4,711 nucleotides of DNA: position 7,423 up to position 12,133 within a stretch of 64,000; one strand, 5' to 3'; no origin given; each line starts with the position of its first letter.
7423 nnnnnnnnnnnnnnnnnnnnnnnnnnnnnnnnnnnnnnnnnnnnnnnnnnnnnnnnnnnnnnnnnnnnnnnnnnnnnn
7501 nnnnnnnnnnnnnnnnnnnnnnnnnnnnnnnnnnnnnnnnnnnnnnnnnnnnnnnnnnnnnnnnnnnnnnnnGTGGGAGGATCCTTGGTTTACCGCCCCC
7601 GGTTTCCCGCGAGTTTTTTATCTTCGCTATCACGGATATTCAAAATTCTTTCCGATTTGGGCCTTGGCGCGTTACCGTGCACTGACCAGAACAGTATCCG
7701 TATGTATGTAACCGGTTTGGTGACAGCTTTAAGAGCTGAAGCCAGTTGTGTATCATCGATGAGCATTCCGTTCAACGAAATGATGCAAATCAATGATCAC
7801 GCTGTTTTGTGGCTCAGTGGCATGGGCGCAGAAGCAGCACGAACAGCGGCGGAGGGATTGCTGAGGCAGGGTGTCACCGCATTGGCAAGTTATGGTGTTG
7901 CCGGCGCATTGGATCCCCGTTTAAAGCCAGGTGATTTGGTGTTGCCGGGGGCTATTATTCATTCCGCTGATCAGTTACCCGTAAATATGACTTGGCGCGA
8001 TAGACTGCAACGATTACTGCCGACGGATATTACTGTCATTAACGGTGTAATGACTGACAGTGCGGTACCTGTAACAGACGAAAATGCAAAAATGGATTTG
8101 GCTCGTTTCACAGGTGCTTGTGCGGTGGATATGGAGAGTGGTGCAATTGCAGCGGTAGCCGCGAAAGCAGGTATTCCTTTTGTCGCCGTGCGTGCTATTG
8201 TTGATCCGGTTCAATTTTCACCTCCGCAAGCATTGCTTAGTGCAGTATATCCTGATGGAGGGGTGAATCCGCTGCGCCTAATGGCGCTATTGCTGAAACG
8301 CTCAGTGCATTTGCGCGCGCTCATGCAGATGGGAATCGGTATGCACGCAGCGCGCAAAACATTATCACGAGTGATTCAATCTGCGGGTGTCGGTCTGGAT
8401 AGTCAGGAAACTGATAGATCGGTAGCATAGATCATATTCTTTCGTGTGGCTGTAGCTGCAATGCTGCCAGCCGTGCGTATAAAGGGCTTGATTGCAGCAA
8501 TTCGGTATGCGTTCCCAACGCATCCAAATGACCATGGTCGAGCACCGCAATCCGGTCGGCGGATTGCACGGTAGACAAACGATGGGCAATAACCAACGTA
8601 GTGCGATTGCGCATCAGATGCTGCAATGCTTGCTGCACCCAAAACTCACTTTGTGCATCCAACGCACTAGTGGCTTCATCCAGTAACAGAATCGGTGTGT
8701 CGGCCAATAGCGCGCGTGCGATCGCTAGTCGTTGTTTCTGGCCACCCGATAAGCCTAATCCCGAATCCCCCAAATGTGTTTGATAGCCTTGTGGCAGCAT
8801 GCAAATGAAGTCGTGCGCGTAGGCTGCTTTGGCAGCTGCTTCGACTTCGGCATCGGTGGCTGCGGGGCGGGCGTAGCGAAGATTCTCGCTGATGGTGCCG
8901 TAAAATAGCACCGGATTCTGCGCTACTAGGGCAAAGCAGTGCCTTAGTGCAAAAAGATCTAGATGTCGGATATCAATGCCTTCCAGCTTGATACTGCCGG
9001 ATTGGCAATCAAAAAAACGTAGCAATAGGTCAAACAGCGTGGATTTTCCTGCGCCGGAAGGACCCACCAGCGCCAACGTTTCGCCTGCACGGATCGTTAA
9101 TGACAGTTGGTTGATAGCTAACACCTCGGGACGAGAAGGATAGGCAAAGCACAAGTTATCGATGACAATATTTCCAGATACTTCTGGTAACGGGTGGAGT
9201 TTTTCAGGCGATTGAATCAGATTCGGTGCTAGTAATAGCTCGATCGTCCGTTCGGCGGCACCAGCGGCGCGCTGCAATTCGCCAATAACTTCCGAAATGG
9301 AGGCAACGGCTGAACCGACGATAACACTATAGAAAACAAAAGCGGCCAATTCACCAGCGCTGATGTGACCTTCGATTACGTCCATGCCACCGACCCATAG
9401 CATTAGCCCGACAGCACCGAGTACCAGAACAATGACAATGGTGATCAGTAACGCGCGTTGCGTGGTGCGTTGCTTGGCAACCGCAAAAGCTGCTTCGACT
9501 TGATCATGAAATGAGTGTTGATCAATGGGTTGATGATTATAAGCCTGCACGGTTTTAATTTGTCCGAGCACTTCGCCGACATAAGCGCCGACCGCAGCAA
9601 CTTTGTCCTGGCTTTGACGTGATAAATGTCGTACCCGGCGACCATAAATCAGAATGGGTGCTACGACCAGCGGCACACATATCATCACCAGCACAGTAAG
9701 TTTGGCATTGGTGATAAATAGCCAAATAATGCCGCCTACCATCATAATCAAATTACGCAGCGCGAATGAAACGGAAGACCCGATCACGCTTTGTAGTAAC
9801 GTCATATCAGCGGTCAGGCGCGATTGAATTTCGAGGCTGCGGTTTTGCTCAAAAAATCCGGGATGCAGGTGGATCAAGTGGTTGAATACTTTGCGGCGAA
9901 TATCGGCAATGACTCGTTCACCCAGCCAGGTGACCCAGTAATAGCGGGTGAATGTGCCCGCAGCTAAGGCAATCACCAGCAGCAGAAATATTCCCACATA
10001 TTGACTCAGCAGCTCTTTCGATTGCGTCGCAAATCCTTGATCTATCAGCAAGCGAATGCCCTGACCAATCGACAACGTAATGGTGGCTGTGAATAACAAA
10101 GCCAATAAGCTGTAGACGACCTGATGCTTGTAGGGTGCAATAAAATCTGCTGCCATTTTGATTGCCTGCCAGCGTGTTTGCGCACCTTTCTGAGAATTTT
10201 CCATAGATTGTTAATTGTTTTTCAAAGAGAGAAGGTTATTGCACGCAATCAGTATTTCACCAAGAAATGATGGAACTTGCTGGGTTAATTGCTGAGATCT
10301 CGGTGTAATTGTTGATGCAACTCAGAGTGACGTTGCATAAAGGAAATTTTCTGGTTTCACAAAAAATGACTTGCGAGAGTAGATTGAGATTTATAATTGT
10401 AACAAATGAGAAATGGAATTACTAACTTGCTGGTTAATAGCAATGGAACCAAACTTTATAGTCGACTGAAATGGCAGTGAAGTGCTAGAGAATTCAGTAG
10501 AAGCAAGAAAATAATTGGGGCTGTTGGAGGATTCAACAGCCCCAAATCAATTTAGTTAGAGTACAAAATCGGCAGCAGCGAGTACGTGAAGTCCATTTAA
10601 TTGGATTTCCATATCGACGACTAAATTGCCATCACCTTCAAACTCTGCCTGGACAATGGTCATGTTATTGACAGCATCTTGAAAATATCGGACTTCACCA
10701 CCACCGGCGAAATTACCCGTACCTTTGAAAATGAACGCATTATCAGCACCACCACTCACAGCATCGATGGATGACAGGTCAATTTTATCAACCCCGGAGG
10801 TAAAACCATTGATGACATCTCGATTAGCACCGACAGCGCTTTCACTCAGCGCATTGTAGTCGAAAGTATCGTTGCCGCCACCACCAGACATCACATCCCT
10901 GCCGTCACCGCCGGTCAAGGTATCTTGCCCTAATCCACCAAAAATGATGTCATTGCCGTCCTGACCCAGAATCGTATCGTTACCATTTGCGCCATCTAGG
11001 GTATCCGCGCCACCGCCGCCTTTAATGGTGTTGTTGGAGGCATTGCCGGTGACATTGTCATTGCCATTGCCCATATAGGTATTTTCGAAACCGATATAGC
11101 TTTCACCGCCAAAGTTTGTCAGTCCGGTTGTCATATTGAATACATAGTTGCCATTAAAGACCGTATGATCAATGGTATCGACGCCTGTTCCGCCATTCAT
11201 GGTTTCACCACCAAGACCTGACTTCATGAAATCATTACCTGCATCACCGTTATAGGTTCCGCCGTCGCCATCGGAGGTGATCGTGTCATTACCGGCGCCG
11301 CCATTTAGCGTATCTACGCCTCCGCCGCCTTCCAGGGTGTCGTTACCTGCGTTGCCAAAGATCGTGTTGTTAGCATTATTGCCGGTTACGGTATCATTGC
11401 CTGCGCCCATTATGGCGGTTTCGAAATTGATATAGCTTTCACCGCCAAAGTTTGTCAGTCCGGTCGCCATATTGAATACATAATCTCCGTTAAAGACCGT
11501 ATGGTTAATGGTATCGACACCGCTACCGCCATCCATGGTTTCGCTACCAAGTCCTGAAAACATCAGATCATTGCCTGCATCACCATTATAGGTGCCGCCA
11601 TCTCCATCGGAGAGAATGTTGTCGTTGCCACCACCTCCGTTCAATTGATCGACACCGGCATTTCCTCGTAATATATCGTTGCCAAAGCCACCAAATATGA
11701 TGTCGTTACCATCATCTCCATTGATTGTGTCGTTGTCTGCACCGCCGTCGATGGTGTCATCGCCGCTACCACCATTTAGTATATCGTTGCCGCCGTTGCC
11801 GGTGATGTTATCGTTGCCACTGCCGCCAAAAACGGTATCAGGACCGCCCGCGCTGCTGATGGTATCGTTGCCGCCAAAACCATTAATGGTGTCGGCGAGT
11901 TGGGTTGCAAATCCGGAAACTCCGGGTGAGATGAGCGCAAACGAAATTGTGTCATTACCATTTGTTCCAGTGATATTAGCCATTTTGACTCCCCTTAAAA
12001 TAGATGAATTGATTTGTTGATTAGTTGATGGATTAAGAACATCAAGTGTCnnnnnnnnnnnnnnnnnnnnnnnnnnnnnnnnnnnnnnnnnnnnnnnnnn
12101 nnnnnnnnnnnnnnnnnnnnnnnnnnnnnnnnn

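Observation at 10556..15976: Candidate new system: three enzyme-less RTX beta-roll proteins next to an atypical HlyC-like gene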

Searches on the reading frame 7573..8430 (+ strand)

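Call 3: search_protein_families(library=pfam, proteins=[window:7573-8430:+], max_evalue=0.01)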
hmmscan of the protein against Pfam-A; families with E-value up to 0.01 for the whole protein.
window:7573-8430:+ (285 aa): 1 family
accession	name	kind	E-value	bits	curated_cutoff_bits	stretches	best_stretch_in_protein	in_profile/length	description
PF01048.26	PNP_UDP_1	-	4.2e-20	72.6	25.1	1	75-213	42-200/233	Phosphorylase superfamily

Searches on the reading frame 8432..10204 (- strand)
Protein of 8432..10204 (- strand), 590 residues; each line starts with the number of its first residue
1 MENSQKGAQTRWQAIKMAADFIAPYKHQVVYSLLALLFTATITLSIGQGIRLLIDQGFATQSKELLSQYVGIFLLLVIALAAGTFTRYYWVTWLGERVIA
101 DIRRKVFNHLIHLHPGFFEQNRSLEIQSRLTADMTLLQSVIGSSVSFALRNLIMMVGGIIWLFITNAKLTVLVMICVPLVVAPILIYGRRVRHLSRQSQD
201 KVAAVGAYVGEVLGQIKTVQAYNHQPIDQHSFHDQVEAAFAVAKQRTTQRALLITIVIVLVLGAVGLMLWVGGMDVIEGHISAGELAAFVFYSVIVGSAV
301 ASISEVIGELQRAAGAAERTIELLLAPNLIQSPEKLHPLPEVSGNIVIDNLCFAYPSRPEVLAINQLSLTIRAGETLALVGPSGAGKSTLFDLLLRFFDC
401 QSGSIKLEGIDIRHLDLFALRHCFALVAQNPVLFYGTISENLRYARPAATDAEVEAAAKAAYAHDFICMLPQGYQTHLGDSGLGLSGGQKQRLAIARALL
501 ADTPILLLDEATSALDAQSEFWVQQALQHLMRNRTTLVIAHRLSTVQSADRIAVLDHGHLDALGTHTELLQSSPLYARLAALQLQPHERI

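Call 3: search_protein_families(library=pfam, proteins=[window:8432-10204:-], max_evalue=0.01)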
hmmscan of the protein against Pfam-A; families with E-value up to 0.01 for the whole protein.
window:8432-10204:- (590 aa): 9 families
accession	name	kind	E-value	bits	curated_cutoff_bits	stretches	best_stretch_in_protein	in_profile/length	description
PF00664.28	ABC_membrane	-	5.2e-48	164.5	28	1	30-297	2-271/274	ABC transporter transmembrane region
PF00005.33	ABC_tran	-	3.7e-31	109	25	1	365-513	2-137/137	ABC transporter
PF02463.25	SMC_N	-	2.2e-08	34.3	40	1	378-553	28-209/220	RecF/RecN/SMC N terminal domain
PF13304.12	AAA_21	-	1.3e-05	25.8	27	1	378-425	3-50/304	AAA domain, putative AbiEii toxin, Type IV TA system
PF13555.12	AAA_29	-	0.0003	20.9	27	1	370-396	18-44/61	P-loop containing region of AAA domain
PF03193.22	RsgA_GTPase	-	0.0017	18.7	30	1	364-403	97-135/174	RsgA GTPase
PF13401.12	AAA_22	-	0.0044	17.8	27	0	377-513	8-95/130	AAA domain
PF09818.15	ABC_ATPase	-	0.0053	16.2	23.2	0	452-516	126-189/283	P-loop domain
PF06414.18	Zeta_toxin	-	0.0066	16.3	22.3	0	379-414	21-56/199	Zeta toxin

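Call 4: search_protein_families(library=ncbifam, proteins=[window:8432-10204:-], max_evalue=0.01)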
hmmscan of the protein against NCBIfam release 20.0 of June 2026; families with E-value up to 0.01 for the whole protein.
window:8432-10204:- (590 aa): 188 families (the best 25 are shown)
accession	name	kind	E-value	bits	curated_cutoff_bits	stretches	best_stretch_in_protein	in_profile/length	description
TIGR02204.1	MsbA_rel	hypoth_equivalog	1.7e-247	822.7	780.4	1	13-584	4-576/576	ABC transporter, permease/ATP-binding protein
TIGR02203.1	MsbA_lipidA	equivalog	2.9e-134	448.7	602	1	21-585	8-571/572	lipid A export permease/ATP-binding protein MsbA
TIGR00958.1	3a01208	subfamily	7.1e-132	441.1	874.6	1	28-579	162-710/711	antigen peptide transporter 2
NF008381.0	PRK11176.1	equivalog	3.3e-118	395.6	867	1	8-584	6-580/582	lipid A ABC transporter ATP-binding protein/permease MsbA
NF052233.1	CphA_assoc_ABC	equivalog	2.3e-111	373.4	880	1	10-585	168-745/766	cyanophycin metabolism-associated ABC transporter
TIGR01846.1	type_I_sec_HlyB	subfamily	6.9e-99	332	725.55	1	22-583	134-692/694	type I secretion system permease/ATPase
NF045513.1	HepA_fam_ABC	equivalog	2.2e-98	330.3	725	1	64-572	92-598/610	heterocyst formation ABC transporter subunit HepA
NF010178.0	PRK13657.1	equivalog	9.6e-94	314.9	733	1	102-582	91-569/588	glucan ABC transporter ATP-binding protein/ permease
TIGR03375.1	type_I_sec_LssB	subfamily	9.6e-88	295.2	693.1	1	65-572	188-691/696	type I secretion system permease/ATPase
TIGR01193.1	bacteriocin_ABC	subfamily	2e-87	294.4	523.85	1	21-580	150-706/708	peptide cleavage/export ABC transporter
TIGR03796.1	NHLM_micro_ABC1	equivalog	3e-85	286.9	853.3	1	22-579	149-708/710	NHLP family bacteriocin export ABC transporter peptidase/permease/ATPase subunit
TIGR03797.1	NHLM_micro_ABC2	equivalog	6e-82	276.2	709.4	1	22-583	131-685/686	NHLP bacteriocin export ABC transporter permease/ATPase subunit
NF008055.0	PRK10789.1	equivalog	4e-80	269.9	845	1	51-579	40-567/590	SmdA family multidrug ABC transporter permease/ATP-binding protein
TIGR02857.1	CydD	equivalog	2.3e-76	257.9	435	1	30-555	10-529/529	thiol reductant ABC exporter subunit CydD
NF008364.0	PRK11160.1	equivalog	5.8e-76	256.3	630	1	97-580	90-572/575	heme ABC transporter ATP-binding protein/permease CydC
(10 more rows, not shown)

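Call 85: search_protein_families(library=padloc, proteins=[window:8432-10204:-], max_evalue=0.001)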
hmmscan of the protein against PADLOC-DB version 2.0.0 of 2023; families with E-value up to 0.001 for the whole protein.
window:8432-10204:- (590 aa): 4 families
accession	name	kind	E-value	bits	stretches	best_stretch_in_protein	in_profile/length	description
PDLC04135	mad3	-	1.9e-33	114.5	2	479-557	258-339/374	mads_3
PDLC04140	mad8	-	2.7e-05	21.9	1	359-545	12-236/314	mads_8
PDLC02980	AriA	-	3.2e-05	22.1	1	378-417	3-42/304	-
PDLC00518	JetC1|JetC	-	3.2e-05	20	0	379-393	44-58/1112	DUF3584 domain; MukB-like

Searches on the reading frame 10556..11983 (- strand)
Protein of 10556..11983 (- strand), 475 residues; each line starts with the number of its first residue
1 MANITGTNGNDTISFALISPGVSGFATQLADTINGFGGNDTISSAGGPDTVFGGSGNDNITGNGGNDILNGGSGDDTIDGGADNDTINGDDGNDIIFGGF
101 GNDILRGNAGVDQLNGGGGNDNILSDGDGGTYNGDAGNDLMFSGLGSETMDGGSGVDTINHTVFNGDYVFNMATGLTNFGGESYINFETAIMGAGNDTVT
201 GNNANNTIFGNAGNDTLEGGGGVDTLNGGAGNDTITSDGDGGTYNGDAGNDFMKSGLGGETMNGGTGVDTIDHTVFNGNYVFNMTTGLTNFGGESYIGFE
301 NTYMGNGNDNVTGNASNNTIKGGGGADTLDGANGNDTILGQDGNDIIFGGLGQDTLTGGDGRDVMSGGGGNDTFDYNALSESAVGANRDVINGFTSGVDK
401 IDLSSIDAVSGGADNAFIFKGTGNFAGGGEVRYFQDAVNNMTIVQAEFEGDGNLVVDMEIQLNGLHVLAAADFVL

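Call 3: search_protein_families(library=pfam, proteins=[window:10556-11983:-], max_evalue=0.01)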
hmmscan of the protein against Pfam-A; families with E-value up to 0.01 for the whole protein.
window:10556-11983:- (475 aa): 1 family
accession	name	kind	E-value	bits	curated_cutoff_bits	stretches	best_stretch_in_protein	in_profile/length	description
PF00353.25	HemolysinCabind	-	2.4e-56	187.6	23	10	200-235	1-36/36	RTX calcium-binding nonapeptide repeat (4 copies)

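Call 4: search_protein_families(library=ncbifam, proteins=[window:10556-11983:-], max_evalue=0.01)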
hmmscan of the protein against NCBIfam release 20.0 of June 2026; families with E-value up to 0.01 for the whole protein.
window:10556-11983:- (475 aa): 8 families
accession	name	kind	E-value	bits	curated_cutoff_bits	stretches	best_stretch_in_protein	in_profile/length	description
NF046115.1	Ca_rpt_SMc04171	equivalog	3.6e-39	135.4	625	3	65-270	276-488/574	SMc04171 family calcium-binding repeat protein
NF035945.1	Zn_serralysin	subfamily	9.9e-32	110.7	500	5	331-474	324-461/462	serralysin family metalloprotease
NF033943.0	RTX_toxin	subfamily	8.9e-29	100.3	1000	4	62-175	692-806/930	RTX family hemolysin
NF053766.1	ZapA_metallo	exception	8.4e-25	87.7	940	3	301-408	332-420/483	ZapA family metalloprotease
NF033203.1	entero_EhxA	exception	8.6e-20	70.5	2000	4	21-104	749-830/997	enterohemolysin EhxA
NF051884.1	ProteaseSapA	equivalog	2.5e-09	36.4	1200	2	187-242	321-378/644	protease SapA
NF052454.1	BtaGlycanEglC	equivalog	2.1e-06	26.9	700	1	339-396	104-155/459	endo-1,3-1,4-beta-glycanase EglC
NF050046.1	PueAB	exception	7.1e-06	24.7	670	2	307-356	368-417/616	polyurethane esterase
